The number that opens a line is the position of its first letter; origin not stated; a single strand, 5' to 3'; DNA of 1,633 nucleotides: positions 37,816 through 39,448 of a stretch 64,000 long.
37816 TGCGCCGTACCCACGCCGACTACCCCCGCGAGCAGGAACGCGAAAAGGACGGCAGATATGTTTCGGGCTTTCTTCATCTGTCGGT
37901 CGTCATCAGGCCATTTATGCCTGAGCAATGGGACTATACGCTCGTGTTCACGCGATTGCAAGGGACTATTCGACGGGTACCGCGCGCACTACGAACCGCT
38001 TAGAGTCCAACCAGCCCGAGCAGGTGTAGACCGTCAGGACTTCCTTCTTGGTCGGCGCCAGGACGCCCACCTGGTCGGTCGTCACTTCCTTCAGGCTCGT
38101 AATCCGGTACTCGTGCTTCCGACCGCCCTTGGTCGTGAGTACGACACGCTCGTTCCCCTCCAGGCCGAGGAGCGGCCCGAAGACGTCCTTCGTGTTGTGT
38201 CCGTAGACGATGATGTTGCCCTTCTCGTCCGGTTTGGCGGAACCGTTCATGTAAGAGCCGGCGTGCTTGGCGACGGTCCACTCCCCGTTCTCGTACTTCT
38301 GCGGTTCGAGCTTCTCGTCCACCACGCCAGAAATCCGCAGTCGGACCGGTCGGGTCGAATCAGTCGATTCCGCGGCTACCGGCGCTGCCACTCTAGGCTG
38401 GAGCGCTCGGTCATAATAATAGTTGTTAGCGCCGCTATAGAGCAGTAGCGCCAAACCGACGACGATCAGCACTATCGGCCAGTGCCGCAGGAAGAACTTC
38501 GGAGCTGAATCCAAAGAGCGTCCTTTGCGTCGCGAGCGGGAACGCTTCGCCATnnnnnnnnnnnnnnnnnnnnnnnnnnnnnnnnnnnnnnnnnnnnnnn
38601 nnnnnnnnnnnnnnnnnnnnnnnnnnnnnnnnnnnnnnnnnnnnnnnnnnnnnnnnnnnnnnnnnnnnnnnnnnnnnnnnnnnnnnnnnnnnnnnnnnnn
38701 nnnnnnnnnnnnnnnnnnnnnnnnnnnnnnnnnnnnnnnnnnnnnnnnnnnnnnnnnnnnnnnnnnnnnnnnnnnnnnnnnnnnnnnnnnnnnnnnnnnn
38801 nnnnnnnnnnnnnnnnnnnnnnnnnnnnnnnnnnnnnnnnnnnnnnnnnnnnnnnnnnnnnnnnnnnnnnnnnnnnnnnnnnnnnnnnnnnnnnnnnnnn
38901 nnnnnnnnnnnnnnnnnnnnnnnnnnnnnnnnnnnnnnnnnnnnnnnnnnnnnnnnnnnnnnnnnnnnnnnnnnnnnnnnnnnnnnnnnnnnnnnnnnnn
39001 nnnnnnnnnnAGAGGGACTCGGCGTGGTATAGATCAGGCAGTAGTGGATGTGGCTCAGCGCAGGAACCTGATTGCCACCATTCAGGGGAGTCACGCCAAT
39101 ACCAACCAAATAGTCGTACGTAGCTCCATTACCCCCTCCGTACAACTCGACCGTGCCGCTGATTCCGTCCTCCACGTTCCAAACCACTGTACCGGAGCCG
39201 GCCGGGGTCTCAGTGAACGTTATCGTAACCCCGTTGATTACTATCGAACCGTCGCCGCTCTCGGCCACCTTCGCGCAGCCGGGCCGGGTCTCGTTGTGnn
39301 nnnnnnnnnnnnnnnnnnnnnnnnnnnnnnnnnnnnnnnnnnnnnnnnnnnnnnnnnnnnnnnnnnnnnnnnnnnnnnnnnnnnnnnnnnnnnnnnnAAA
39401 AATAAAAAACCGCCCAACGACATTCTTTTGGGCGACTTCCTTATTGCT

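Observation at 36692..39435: Sortase module with a non-canonical sorting signal (FADTG) and a Cys-rich companion protein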

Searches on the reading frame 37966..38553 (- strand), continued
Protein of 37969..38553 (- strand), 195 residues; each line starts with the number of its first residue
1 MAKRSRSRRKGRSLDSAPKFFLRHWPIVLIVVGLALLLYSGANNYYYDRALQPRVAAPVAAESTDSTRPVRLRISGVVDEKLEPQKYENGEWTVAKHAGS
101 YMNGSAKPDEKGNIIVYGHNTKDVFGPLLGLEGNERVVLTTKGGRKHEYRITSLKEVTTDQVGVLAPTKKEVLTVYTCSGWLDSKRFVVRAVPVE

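Call 72: search_protein_families(library=pfam, proteins=[L005:3052-4062:+, L008:4944-5963:+, L013:5115-5954:+, L016:4470-5969:+, L017:4715-5836:+, L022:5076-5975:+, L026:88-1365:+, L038:4947-5945:+, L047:4451-5836:+, L002:4565-5947:+], max_evalue=0.1)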
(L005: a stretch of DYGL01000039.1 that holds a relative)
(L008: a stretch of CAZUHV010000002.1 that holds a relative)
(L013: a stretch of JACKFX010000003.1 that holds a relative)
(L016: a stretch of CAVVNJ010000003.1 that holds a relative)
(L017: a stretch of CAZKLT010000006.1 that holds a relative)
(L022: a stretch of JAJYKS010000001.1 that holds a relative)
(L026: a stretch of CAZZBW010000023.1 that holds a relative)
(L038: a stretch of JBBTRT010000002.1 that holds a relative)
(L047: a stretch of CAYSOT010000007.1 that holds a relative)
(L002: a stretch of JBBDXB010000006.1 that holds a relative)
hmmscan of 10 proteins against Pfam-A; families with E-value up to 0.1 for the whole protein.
L005:3052-4062:+ (337 aa): 2 families
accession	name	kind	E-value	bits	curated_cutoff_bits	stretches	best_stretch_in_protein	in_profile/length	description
PF13620.12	CarboxypepD_reg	-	0.012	16.4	32.3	1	220-278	11-71/82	Carboxypeptidase regulatory-like domain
PF02369.22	Big_1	-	0.024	15.2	34.9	1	221-273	31-89/93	Bacterial Ig-like domain (group 1)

L008:4944-5963:+ (340 aa): 0 families

L013:5115-5954:+ (280 aa): 0 families

L016:4470-5969:+ (500 aa): 2 families
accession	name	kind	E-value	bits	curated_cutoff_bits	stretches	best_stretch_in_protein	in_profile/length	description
PF02369.22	Big_1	-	0.00087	19.8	34.9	1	380-414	27-66/93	Bacterial Ig-like domain (group 1)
PF10670.15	DUF4198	-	0.051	14.1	34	0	375-413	149-194/209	Domain of unknown function (DUF4198)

L017:4715-5836:+ (374 aa): 1 family
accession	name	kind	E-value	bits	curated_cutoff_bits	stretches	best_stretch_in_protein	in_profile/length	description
PF01391.23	Collagen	-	4.5e-08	33.2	27.2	1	235-285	3-53/60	Collagen triple helix repeat (20 copies)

L022:5076-5975:+ (300 aa): 2 families
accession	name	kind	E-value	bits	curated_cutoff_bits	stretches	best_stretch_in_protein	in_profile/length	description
PF00746.26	Gram_pos_anchor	-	0.0033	17.8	20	1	264-296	12-41/43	LPXTG cell wall anchor motif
PF10428.14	SOG2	-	0.0049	16.8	26.9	1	146-278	206-343/475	RAM signalling pathway protein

L026:88-1365:+ (426 aa): 2 families
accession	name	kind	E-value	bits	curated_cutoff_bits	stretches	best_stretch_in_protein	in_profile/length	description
PF13620.12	CarboxypepD_reg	-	0.011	16.5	32.3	1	313-369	10-69/82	Carboxypeptidase regulatory-like domain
PF13670.12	PepSY_2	-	0.069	13.6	24.3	0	42-94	2-55/83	Peptidase propeptide and YPEB domain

L038:4947-5945:+ (333 aa): 0 families

L047:4451-5836:+ (462 aa): 0 families

L002:4565-5947:+ (461 aa): 5 families
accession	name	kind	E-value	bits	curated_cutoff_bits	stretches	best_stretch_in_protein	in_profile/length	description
PF17210.9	SdrD_B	-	1.2e-17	64.6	29.7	2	264-328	8-73/112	SdrD B-like domain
PF17802.7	SpaA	-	6.7e-16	58.7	23.1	2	275-342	11-82/91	Prealbumin-like fold domain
PF05887.16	Trypan_PARP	-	0.00049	20.5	100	1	354-413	59-118/134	Procyclic acidic repetitive protein (PARP)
PF19403.5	SpaA_2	-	0.006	17.6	25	0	258-326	5-68/96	Prealbumin-like fold domain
PF13620.12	CarboxypepD_reg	-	0.097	13.5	32.3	0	275-328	9-63/82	Carboxypeptidase regulatory-like domain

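Call 73: search_protein_families(library=ncbifam, proteins=[L005:3052-4062:+, L008:4944-5963:+, L013:5115-5954:+, L016:4470-5969:+, L017:4715-5836:+, L022:5076-5975:+, L026:88-1365:+, L038:4947-5945:+, L047:4451-5836:+, L002:4565-5947:+], max_evalue=0.1)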
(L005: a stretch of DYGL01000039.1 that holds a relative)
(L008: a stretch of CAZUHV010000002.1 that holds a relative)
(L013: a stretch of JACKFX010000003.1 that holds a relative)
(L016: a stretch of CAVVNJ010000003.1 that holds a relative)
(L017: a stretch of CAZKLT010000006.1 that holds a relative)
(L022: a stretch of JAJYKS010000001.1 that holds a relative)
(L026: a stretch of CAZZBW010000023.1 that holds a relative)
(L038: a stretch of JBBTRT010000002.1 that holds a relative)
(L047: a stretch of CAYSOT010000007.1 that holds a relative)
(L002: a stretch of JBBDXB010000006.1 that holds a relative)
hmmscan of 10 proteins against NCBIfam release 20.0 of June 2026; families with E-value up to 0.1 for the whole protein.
L005:3052-4062:+ (337 aa): 1 family
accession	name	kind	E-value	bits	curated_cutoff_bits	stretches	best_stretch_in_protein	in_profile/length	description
NF033186.1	internalin_K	exception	0.0036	15.8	1100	1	158-236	512-597/604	class 1 internalin InlK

L008:4944-5963:+ (340 aa): 0 families

L013:5115-5954:+ (280 aa): 1 family
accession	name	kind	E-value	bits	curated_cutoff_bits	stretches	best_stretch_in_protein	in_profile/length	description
TIGR04526.1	predic_Ig_block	subfamily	0.0024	16.9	150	1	149-232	81-166/693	putative immunoglobulin-blocking virulence protein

L016:4470-5969:+ (500 aa): 0 families

L017:4715-5836:+ (374 aa): 5 families
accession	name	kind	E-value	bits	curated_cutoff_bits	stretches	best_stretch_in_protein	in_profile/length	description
NF038329.2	gly_rich_SclB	equivalog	0.00026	20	325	1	236-289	144-197/442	LPXTG-anchored collagen-like adhesin Scl2/SclB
NF038330.1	adhesin_SclA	exception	0.00065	19.4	400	1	234-306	196-268/405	LPXTG-anchored collagen-like adhesin Scl1/SclA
NF046116.1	adhesin_Lcl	equivalog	0.0035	15.9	500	1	212-329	75-192/431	collagen-like adhesin Lcl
NF038313.3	HisXaaSer_A4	exception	0.03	15.2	55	1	241-284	48-91/93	His-Xaa-Ser repeat protein HxsA4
NF009730.0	PRK13254.1-4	equivalog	0.076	12.9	310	0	25-70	23-68/165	cytochrome c maturation protein CcmE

L022:5076-5975:+ (300 aa): 0 families

L026:88-1365:+ (426 aa): 0 families

L038:4947-5945:+ (333 aa): 1 family
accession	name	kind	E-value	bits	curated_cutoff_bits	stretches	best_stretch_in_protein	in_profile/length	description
NF007841.0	PRK10554.1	subfamily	0.00092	18.4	484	1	40-133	1-98/368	porin OmpC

L047:4451-5836:+ (462 aa): 0 families

L002:4565-5947:+ (461 aa): 6 families
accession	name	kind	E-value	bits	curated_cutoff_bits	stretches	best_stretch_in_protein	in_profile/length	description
NF012181.0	MSCRAMM_SdrD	exception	4.3e-07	27.8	2500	1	168-327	689-864/1379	MSCRAMM family adhesin SdrD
NF000535.3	MSCRAMM_SdrC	exception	1.7e-05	23.1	1700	1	263-331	503-572/963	MSCRAMM family adhesin SdrC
NF037973.1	metallo_SslE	exception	0.0019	15.6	3000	2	116-160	45-87/1519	lipoprotein metalloprotease SslE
NF033902.0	iso_D2_wall_anc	subfamily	0.0028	16.5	95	0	294-337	138-181/540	SpaH/EbpB family LPXTG-anchored major pilin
NF008084.0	PRK10819.1-5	equivalog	0.011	15.6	315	0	122-159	58-108/249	TonB system transport protein TonB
NF033186.1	internalin_K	exception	0.077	11.4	1100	0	123-151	514-542/604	class 1 internalin InlK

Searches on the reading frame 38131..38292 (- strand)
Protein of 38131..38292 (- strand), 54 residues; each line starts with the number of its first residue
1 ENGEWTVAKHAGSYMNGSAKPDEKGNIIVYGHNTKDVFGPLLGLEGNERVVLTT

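Call 70: search_solved_structures(query=window:38131-38292:-, max_evalue=10, show_alignments=5)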
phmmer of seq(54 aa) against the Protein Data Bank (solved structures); distinct sequences matched with E-value up to 10: 3.
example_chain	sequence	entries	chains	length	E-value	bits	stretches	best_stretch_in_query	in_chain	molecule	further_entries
2w1v_A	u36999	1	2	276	0.092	16.6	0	17-52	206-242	NITRILASE HOMOLOG 2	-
2d04_B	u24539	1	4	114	0.31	15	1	24-42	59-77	Curculin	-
2dpf_A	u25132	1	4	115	0.31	15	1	24-42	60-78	Curculin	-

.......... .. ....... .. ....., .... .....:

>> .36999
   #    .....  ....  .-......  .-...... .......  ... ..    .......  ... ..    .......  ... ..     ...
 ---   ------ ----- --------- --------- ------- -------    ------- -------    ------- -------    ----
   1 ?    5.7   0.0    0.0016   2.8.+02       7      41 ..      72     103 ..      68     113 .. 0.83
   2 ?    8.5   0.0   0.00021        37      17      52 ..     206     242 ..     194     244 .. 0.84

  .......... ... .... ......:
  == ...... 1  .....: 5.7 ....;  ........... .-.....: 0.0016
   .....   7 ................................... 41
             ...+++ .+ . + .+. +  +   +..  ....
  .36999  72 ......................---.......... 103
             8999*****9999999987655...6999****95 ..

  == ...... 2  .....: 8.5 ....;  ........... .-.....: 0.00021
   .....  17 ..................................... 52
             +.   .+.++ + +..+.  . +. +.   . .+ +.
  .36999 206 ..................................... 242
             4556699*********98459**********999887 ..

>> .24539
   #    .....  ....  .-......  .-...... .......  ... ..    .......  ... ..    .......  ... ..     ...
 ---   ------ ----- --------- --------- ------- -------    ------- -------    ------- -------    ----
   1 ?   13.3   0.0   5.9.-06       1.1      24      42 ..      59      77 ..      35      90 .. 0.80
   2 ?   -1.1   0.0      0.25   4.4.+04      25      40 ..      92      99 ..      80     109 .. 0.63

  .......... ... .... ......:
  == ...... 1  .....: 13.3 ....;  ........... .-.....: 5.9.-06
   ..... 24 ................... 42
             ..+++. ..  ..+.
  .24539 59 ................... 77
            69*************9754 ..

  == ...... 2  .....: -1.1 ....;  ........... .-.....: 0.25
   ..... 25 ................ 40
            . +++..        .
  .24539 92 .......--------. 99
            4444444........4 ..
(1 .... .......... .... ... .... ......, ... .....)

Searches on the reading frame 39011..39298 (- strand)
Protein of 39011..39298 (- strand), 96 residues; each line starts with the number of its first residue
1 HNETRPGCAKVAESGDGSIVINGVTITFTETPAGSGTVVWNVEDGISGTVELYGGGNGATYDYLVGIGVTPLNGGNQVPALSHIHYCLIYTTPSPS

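Call 34: find_homologous_proteins(query=window:39011-39298:-, max_evalue=0.01)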
Query seq(96 aa): 2 candidates shared short words with the query, none scored E <= 0.01.

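Call 49: search_protein_representatives(protein=window:39011-39298:-)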
Query: 96 residues. Proteins with E-value up to 0.001 (for the whole library): 4; up to 1e-10: 1; up to 1e-30: 0. The best 4 are listed.
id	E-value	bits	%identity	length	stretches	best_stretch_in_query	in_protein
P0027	2.8e-16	75.3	57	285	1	1-92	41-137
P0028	1.2e-08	50.9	47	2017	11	43-70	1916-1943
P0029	4.3e-07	45.9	36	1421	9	11-53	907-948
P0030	3.6e-04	36.5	34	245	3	14-49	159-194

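Call 51: search_protein_families(library=pfam, proteins=[P0028, P0029, P0030, P0027], max_evalue=0.01)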
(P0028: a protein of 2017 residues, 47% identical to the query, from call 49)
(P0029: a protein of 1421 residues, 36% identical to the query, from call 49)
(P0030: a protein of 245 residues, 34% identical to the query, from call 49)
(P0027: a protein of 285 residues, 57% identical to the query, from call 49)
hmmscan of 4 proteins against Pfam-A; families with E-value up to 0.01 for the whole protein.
P0028 (2017 aa): 17 families
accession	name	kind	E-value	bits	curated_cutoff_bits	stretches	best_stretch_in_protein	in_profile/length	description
PF12796.13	Ank_2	-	0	993.4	27.3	40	213-299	1-83/90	Ankyrin repeats (3 copies)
PF13637.12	Ank_4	-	1.1e-144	467.4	22.7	15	381-428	1-48/50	Ankyrin repeats (many copies)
PF13606.12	Ank_3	-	1.1e-125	392.6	22.3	0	243-270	2-29/30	Ankyrin repeat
PF13857.12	Ank_5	-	7e-123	399.5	27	3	803-846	7-49/56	Ankyrin repeats (many copies)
PF00023.36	Ank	-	5.9e-112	359.5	21.1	0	243-266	2-25/33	Ankyrin repeat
PF03749.19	SfsA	-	1.7e-28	99.6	22.8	0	1691-1726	98-133/138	Sugar fermentation stimulation protein RE domain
PF02217.22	T_Ag_DNA_bind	-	3e-13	50.6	25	0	680-727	23-70/94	Origin of replication binding protein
PF17363.7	DUF5388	-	3.3e-13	50.3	26.1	0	281-313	22-54/64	Family of unknown function (DUF5388)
PF11929.14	DUF3447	-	4.6e-12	46.2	26.9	0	46-125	8-73/76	Domain of unknown function (DUF3447)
PF15879.10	MWFE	-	1.3e-08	35.4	27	0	1833-1849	35-51/55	NADH-ubiquinone oxidoreductase MWFE subunit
PF00134.28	Cyclin_N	-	3.1e-08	33.8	23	0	1199-1228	62-91/127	Cyclin, N-terminal domain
PF13041.12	PPR_2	-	1e-07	32.4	30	0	246-274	9-41/50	PPR repeat family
PF10562.14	CaM_bdg_C0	-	4.8e-07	30.4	20.2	0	287-298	12-23/29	Calmodulin-binding domain C0 of NMDA receptor NR1 subunit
PF23722.1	Beta-sand_DEX1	-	9.1e-07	29.9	27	0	890-912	17-39/99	DEX1 beta-sandwich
PF19280.4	CERK_C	-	1.5e-06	28.3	33.5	0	264-300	96-132/227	Ceramide kinase C-terminal domain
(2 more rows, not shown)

P0029 (1421 aa): 6 families
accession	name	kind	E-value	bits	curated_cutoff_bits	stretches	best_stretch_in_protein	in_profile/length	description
PF18911.6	PKD_4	-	1.8e-34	118.1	27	6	234-283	27-79/85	PKD domain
PF00801.26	PKD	-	1.4e-18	67.1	23.5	3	139-179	11-58/80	PKD domain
PF18962.6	Por_Secre_tail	-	1.9e-12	47.7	27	1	1350-1418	1-74/75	Secretion system C-terminal sorting domain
PF18407.7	GNAT_like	-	9.8e-10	39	26.3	0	475-493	1-19/61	GCN5-related N-acetyltransferase like domain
PF09523.15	DUF2390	-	5.3e-09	36.8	25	0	512-530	6-24/106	Protein of unknown function (DUF2390)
PF21802.2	Cas3-like_C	-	0.00013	22.4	27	0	702-730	25-53/96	CRISPR-associated Cas3 subtype I-F/YPEST-like, C-terminal domain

P0030 (245 aa): 7 families
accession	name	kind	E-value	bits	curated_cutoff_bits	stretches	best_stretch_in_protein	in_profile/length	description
PF18911.6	PKD_4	-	8.4e-43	144.8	27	3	169-227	22-81/85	PKD domain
PF00801.26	PKD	-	5.8e-31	106.8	23.5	3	168-222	14-73/80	PKD domain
PF16820.11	PKD_3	-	8.3e-10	38.8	26.3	0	102-139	29-66/68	PKD-like domain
PF17883.6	MBG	-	5.6e-05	24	23.3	0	168-217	25-71/97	MBG domain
PF18981.6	InlK_D3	-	9.3e-05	22.9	25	0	39-77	37-74/75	Internalin K domain (D3/D4)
PF14686.12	fn3_3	-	0.00041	20.5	24.4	0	52-77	44-68/75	Polysaccharide lyase family 4, domain II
PF19408.5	PKD_6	-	0.00069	20.4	25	0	22-71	26-78/82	PKD-like domain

P0027 (285 aa): 1 family
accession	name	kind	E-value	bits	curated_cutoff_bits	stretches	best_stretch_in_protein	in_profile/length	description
PF04886.17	PT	-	2.7e-10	40.1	26.2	0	145-174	6-35/36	PT disordered repeat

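Call 66: predict_structure(alignment_id=A4)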
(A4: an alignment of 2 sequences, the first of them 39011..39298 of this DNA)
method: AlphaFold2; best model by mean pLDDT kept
length: 96 residues; sequences in the alignment: 2
mean_pLDDT: 60.1   pTM: 0.51
mean pLDDT of the five models: 60.1, 52.3, 52.0, 51.4, 49.2
residues with pLDDT >= 90: 0; 70-90: 9; 50-70: 76; < 50: 11
segments of 3 or more residues with pLDDT < 50: 1-3, 72-75, 94-96
pLDDT, mean of each block of 10 residues (from residue 1): 52 62 69 62 67 62 63 50 58 51
secondary structure, 60 per line:
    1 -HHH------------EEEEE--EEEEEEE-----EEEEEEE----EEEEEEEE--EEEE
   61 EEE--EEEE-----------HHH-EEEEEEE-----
elements in order: E17-21 E24-30 E36-42 E47-54 E57-63 E66-69 E85-91

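Call 68: fold_search(model_id=the predicted structure, library=pdb)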
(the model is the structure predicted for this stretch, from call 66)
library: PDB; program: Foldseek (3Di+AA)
matches with E <= 10: 710; with E <= 0.001: 0
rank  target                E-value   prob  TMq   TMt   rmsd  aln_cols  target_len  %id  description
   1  5e1r_C                4.6e-02  0.25  0.23  0.09  16.3       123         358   10  Crystal structure of pecan (carya illinoinensis) vicilin, a new food allergen (released 2016-08-10)
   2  1zld                  5.7e-02  0.99  0.50  0.47   7.6       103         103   14  Crystal structure of a RGD-containing host-selective toxin: Pyrenophora tritici-repentis Ptr ToxA (released 2005-08-16)
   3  6b9r_A                7.1e-02  0.66  0.34  0.10   8.6       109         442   11  Streptomyces albus HEPD with substrate 2-hydroxyethylphosphonate (2-HEP) and Fe(II) bound (released 2017-12-20)
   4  7eyl_A                7.1e-02  0.57  0.29  0.29   7.3        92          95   14  Crystal structure of Salmonella enterica ppnP (released 2022-02-09)
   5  8eb9                  7.5e-02  0.97  0.46  0.48   3.2        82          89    8  Crystal structure of SIX8 from Fusarium oxysporum f. sp. lycopersici (released 2023-06-21)
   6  4i7c_C                7.5e-02  0.90  0.44  0.26   8.7       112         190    9  Siah1 mutant bound to synthetic peptide (ACE)KLRPV(23P)MVRPWVR (released 2013-08-14)
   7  4i7d_C                9.8e-02  0.82  0.43  0.25   9.4       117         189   10  Siah1 bound to synthetic peptide (ACE)KLRPVAMVRP(PRK)VR (released 2013-08-14)
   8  3eo6_A                9.8e-02  0.38  0.28  0.26  13.7       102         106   16  Crystal structure of protein of unknown function (DUF1255) (AFE_2634) from ACIDITHIOBACILLUS FERROOXIDANS NCIB8455 at  (released 2008-10-07)
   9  7zyb                  9.8e-02  0.28  0.25  0.22  12.0       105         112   10  BeKdgF with Ca (released 2023-06-14)
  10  4c9z_A                1.1e-01  0.80  0.40  0.24   9.3       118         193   10  Crystal structure of Siah1 at 1.95 A resolution (released 2013-10-16)
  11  4i7b_A                1.1e-01  0.72  0.43  0.26   9.5       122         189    7  Siah1 bound to synthetic peptide (ACE)KLRPV(ABA)MVRPTVR (released 2013-08-14)
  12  6l9i_A                1.1e-01  0.33  0.28  0.09  16.2       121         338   12  Crystal Structure of Lactobacillus farciminis Oxalate Decarboxylase Formate Complex (released 2021-01-20)
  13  2g9f                  1.2e-01  0.25  0.27  0.16  13.6       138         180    9  Crystal structure of intein-tagged mouse PNGase C-terminal domain (released 2006-10-24)
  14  1wky                  1.2e-01  0.25  0.27  0.09  13.6       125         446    9  Crystal structure of alkaline mannanase from Bacillus sp. strain JAMB-602: catalytic domain and its Carbohydrate Binding (released 2005-06-15)
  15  2uy8                  1.3e-01  0.54  0.31  0.12   6.4       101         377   14  R92A mutant of Bacillus subtilis Oxalate Decarboxylase OxdC (released 2007-08-21)
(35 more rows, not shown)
